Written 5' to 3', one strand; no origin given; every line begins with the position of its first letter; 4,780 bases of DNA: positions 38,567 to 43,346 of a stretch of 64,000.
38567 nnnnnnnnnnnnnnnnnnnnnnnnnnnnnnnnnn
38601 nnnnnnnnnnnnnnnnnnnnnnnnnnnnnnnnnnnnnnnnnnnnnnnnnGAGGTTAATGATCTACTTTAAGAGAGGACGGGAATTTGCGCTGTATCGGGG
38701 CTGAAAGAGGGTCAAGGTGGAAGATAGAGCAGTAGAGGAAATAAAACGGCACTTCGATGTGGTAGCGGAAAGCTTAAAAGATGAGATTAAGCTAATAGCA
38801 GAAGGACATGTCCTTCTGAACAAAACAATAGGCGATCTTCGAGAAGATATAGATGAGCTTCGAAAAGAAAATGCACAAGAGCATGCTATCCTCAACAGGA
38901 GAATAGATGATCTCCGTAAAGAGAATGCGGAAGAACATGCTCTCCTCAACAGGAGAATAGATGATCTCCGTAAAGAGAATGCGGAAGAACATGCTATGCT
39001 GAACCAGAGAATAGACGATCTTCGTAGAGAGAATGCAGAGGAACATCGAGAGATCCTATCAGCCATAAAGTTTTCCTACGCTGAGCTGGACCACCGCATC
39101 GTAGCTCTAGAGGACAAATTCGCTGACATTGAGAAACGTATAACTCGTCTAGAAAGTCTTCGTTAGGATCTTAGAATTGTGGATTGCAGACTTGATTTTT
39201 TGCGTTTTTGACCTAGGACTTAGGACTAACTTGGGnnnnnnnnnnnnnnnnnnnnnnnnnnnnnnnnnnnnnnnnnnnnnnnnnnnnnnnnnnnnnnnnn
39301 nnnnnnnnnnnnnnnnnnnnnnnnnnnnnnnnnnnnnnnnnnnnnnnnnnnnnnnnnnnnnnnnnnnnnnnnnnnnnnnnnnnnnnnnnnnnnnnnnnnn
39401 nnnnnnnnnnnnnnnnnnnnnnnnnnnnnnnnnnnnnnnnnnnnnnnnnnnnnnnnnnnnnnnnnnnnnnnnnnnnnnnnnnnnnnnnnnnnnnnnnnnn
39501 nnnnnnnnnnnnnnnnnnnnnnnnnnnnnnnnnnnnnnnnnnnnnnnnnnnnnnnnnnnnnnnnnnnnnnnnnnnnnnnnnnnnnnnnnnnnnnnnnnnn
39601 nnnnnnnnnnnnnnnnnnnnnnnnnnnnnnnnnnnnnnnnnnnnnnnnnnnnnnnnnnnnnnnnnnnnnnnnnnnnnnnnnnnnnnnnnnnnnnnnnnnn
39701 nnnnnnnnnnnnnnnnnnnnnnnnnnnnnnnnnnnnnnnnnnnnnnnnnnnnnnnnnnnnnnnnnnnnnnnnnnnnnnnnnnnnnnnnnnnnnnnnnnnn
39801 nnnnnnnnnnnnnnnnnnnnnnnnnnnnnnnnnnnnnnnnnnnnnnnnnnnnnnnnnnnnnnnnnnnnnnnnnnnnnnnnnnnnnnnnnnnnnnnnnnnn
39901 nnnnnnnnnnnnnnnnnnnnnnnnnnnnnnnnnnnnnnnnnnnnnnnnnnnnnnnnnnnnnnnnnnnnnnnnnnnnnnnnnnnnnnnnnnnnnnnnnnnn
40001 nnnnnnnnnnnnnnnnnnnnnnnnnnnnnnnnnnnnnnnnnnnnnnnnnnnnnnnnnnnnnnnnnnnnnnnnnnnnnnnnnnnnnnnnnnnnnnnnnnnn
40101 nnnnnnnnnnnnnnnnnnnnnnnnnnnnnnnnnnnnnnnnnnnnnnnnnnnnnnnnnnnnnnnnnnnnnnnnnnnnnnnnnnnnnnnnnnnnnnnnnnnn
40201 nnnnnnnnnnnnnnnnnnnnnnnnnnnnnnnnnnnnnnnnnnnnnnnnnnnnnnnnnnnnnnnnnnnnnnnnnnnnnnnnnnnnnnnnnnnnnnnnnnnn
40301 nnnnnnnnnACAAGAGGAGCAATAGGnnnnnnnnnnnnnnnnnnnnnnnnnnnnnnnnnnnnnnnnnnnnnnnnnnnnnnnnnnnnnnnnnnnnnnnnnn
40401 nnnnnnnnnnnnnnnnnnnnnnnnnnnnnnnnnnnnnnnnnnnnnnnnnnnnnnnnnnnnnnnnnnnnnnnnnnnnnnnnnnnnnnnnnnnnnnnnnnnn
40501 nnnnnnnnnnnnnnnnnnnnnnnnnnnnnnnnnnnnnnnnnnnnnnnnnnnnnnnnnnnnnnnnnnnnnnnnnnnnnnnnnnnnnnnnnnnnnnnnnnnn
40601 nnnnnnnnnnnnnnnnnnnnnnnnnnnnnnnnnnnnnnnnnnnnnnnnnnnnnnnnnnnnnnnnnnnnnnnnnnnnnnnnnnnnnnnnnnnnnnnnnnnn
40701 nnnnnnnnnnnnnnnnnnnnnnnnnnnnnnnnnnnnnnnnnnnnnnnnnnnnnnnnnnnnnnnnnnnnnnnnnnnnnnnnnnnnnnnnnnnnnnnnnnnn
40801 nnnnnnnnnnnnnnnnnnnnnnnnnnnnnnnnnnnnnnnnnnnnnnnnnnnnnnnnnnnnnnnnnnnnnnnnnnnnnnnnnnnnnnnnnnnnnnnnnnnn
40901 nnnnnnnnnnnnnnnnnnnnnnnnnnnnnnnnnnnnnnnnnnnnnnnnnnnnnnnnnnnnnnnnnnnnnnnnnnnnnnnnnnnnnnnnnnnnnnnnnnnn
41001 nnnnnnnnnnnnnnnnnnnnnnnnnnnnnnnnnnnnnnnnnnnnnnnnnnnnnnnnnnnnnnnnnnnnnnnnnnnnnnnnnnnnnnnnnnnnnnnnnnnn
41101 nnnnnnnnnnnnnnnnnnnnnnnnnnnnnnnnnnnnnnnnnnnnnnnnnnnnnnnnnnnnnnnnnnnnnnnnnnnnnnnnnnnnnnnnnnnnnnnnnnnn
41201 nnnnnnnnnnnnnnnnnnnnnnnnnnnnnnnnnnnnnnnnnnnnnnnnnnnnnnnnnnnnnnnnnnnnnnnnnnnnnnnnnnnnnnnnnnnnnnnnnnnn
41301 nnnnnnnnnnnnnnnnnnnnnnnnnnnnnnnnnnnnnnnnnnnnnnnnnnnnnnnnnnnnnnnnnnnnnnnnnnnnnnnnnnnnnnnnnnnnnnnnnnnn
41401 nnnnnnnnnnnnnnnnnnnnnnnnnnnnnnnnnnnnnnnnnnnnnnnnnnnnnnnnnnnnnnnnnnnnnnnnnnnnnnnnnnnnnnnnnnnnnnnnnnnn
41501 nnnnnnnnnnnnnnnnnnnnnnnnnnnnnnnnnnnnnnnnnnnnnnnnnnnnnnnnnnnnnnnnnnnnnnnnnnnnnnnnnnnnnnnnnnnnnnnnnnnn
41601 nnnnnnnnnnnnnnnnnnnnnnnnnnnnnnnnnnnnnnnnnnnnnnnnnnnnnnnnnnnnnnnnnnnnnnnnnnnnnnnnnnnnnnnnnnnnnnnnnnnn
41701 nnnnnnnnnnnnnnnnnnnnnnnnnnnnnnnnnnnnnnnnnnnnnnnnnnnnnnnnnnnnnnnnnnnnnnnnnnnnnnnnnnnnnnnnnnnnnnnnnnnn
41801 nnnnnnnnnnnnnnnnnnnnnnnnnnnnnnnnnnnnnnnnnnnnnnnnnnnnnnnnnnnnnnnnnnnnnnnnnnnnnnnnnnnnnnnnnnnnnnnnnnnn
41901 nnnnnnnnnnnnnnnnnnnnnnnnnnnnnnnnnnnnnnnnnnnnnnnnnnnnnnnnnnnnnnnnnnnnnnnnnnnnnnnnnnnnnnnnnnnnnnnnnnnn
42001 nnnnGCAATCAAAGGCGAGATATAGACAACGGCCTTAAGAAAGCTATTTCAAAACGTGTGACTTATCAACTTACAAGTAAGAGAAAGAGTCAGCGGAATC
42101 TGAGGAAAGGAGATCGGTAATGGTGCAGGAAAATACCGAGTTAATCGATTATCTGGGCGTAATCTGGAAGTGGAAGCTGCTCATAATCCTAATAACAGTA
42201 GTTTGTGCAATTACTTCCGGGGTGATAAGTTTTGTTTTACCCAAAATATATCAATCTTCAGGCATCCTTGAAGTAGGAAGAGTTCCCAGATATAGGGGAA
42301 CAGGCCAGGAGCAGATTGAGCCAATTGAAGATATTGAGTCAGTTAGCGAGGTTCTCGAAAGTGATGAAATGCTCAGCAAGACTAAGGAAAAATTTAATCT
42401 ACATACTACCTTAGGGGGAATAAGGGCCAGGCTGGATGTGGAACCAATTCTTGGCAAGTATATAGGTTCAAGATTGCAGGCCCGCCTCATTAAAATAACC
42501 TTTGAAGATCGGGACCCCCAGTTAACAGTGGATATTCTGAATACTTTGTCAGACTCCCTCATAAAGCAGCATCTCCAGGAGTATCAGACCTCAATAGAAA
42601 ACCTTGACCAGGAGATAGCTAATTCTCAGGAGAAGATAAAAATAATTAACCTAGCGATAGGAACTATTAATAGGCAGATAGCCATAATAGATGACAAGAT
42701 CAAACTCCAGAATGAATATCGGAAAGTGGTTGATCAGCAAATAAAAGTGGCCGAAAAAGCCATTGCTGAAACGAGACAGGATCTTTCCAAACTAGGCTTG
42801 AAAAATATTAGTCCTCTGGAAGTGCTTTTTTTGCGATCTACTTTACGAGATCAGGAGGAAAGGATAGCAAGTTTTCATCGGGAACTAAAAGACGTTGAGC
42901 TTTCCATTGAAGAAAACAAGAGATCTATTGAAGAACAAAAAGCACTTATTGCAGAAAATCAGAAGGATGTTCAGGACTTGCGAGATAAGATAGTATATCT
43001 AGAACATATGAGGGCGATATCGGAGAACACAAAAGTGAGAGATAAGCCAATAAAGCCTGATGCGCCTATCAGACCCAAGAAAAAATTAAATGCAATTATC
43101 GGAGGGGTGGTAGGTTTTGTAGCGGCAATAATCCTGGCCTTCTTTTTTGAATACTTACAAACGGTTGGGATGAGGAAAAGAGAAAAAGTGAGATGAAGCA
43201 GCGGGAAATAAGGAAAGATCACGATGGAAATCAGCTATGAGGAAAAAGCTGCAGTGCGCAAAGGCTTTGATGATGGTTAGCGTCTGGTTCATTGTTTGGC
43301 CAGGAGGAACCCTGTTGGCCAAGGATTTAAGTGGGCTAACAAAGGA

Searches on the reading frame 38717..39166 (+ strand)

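Call 34: search_protein_families(library=pfam, proteins=[window:38717-39166:+], max_evalue=0.001)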
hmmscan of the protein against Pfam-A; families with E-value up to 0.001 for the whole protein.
window:38717-39166:+ (149 aa): 1 family
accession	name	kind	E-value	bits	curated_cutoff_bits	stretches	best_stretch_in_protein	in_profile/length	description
PF12329.13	TMF_DNA_bd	-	0.0007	20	35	0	26-72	17-65/74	TATA element modulatory factor 1 DNA binding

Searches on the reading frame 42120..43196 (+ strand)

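Call 6: search_protein_families(library=pfam, proteins=[window:42120-43196:+], max_evalue=0.001)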
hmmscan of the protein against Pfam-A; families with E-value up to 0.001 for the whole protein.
window:42120-43196:+ (358 aa): 2 families
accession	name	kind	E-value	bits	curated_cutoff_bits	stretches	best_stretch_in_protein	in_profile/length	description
PF02706.20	Wzz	-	9.4e-11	42.3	25.5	1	6-90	3-89/91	Chain length determinant protein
PF13807.11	GNVR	-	0.00023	21.4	27.7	1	303-342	40-79/82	G-rich domain on putative tyrosine kinase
